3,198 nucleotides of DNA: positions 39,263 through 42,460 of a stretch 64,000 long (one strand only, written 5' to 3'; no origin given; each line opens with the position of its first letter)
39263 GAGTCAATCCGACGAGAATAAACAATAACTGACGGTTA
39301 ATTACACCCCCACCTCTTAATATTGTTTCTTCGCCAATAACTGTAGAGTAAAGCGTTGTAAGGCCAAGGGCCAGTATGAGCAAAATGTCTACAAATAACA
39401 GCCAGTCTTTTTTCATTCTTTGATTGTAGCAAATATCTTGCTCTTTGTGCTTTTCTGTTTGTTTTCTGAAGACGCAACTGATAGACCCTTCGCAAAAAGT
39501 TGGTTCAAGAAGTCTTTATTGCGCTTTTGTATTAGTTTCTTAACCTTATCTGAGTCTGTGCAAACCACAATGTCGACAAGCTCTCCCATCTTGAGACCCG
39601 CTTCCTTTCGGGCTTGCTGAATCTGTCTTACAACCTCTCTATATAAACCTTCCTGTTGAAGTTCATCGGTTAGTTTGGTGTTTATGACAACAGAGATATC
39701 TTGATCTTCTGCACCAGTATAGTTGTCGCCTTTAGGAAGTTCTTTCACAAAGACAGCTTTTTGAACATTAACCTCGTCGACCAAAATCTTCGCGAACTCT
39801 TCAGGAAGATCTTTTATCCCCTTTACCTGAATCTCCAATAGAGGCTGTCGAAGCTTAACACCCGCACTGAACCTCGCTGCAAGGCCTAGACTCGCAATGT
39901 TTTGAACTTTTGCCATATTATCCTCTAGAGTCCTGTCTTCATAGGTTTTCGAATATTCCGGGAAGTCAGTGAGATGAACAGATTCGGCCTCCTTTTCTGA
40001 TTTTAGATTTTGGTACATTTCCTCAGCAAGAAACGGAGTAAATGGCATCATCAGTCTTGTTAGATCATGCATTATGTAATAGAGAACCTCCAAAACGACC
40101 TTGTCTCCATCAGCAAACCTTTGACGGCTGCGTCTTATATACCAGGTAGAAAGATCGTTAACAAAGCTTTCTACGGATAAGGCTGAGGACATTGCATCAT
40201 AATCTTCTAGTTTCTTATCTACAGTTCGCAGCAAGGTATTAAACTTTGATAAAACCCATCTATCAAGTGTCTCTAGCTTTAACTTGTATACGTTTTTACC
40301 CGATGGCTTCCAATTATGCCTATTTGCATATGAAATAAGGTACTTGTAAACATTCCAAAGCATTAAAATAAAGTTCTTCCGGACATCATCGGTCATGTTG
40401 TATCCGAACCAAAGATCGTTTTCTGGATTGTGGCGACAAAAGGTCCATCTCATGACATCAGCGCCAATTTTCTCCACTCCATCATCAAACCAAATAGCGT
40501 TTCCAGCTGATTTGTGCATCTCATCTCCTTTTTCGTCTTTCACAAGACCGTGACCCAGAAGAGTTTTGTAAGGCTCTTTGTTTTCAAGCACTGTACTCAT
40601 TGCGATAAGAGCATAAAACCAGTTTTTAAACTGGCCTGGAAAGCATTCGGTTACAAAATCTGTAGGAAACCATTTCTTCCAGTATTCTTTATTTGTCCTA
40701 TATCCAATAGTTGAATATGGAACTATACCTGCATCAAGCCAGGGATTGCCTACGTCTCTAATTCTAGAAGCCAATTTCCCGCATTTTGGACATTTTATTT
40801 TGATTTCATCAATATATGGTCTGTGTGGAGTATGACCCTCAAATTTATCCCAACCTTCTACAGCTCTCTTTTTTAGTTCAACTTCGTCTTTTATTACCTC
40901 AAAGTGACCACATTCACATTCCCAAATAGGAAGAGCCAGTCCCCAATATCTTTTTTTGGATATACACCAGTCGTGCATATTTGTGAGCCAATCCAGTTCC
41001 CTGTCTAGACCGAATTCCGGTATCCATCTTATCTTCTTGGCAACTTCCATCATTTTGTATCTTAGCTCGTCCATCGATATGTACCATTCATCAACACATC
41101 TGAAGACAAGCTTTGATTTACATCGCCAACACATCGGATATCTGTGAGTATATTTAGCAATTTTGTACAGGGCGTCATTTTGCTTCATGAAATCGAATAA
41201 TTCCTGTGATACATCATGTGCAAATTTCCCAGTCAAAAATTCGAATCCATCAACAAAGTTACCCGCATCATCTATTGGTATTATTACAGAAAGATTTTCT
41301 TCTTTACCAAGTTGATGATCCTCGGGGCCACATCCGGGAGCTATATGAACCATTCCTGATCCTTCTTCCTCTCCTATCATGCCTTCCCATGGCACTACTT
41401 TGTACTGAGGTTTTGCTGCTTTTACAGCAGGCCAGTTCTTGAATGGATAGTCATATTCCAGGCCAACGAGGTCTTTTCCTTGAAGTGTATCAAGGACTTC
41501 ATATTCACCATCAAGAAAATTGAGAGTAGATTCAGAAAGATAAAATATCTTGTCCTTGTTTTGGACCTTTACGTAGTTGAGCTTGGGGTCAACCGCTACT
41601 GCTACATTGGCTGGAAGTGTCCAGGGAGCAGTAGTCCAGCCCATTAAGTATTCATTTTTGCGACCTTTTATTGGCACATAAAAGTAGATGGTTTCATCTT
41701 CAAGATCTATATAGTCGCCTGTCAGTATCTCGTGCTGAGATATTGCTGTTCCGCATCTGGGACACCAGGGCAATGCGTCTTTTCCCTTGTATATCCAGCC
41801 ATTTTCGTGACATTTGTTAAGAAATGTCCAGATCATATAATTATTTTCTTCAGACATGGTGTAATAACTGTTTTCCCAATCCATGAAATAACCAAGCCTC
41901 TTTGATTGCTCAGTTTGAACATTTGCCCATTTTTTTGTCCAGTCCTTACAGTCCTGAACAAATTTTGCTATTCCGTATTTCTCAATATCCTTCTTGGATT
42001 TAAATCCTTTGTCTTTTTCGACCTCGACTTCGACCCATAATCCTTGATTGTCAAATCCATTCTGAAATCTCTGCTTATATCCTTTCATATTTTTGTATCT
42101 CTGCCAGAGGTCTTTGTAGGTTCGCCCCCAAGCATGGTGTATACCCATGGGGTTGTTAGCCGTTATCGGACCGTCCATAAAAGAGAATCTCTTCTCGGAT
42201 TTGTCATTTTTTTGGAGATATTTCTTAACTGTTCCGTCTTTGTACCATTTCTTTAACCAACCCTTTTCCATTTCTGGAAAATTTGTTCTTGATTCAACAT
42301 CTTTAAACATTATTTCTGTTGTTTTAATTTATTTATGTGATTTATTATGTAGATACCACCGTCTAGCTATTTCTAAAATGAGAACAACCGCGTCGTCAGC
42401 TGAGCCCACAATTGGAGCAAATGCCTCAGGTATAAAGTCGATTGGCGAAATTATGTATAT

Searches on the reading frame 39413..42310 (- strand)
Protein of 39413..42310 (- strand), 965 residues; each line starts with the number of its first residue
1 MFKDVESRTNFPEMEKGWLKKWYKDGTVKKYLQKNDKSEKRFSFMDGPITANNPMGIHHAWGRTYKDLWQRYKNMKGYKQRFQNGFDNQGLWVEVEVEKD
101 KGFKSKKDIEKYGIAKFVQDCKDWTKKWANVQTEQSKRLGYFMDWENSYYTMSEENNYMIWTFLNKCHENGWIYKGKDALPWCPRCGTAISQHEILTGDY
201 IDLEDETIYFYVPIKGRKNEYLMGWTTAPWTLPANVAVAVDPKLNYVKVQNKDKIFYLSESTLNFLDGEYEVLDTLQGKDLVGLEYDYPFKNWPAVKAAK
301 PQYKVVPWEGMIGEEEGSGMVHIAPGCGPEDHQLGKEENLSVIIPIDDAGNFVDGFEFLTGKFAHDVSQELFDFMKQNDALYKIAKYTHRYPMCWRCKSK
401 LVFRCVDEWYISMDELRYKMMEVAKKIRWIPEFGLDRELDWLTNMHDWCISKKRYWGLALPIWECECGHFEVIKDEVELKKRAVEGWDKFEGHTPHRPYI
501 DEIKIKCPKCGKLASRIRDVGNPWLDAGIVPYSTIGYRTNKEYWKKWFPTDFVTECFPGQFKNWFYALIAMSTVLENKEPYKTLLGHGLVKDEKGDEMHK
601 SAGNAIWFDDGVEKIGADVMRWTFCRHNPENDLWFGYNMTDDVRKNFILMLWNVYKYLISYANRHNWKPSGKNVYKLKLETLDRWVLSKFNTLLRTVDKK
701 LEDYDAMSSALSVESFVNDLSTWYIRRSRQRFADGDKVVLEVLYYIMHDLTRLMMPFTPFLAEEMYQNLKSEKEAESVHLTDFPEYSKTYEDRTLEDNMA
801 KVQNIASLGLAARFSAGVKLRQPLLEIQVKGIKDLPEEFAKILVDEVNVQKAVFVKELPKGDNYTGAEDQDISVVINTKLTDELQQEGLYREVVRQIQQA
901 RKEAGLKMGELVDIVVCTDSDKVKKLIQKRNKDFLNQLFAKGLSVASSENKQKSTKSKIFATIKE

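Call 68: search_protein_families(library=pfam, proteins=[window:39413-42310:-], max_evalue=0.001)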
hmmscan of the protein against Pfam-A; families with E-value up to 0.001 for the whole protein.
window:39413-42310:- (965 aa): 6 families
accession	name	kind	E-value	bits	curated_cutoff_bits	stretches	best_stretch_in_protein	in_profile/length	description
PF00133.28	tRNA-synt_1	-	3.4e-89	299.9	22.7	1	18-631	2-409/414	tRNA synthetases class I (I, L, M and V)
PF08264.19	Anticodon_1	-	1.9e-29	102.9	25.1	1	683-826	1-145/148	Anticodon-binding domain of tRNA ligase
PF09334.17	tRNA-synt_1g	-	5.1e-14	52.3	20.1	2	51-195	10-135/391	tRNA synthetases class I (M)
PF19302.4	DUF5915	-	4.2e-13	49.7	27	1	861-952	89-179/195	Domain of unknown function (DUF5915)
PF10122.14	Zn_ribbon_Com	-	0.00025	20.9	22.9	0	500-513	20-33/52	Mu-like prophage protein Com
PF01921.24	tRNA-synt_1f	-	0.00093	18.6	27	0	573-636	260-321/360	tRNA synthetases class I (K)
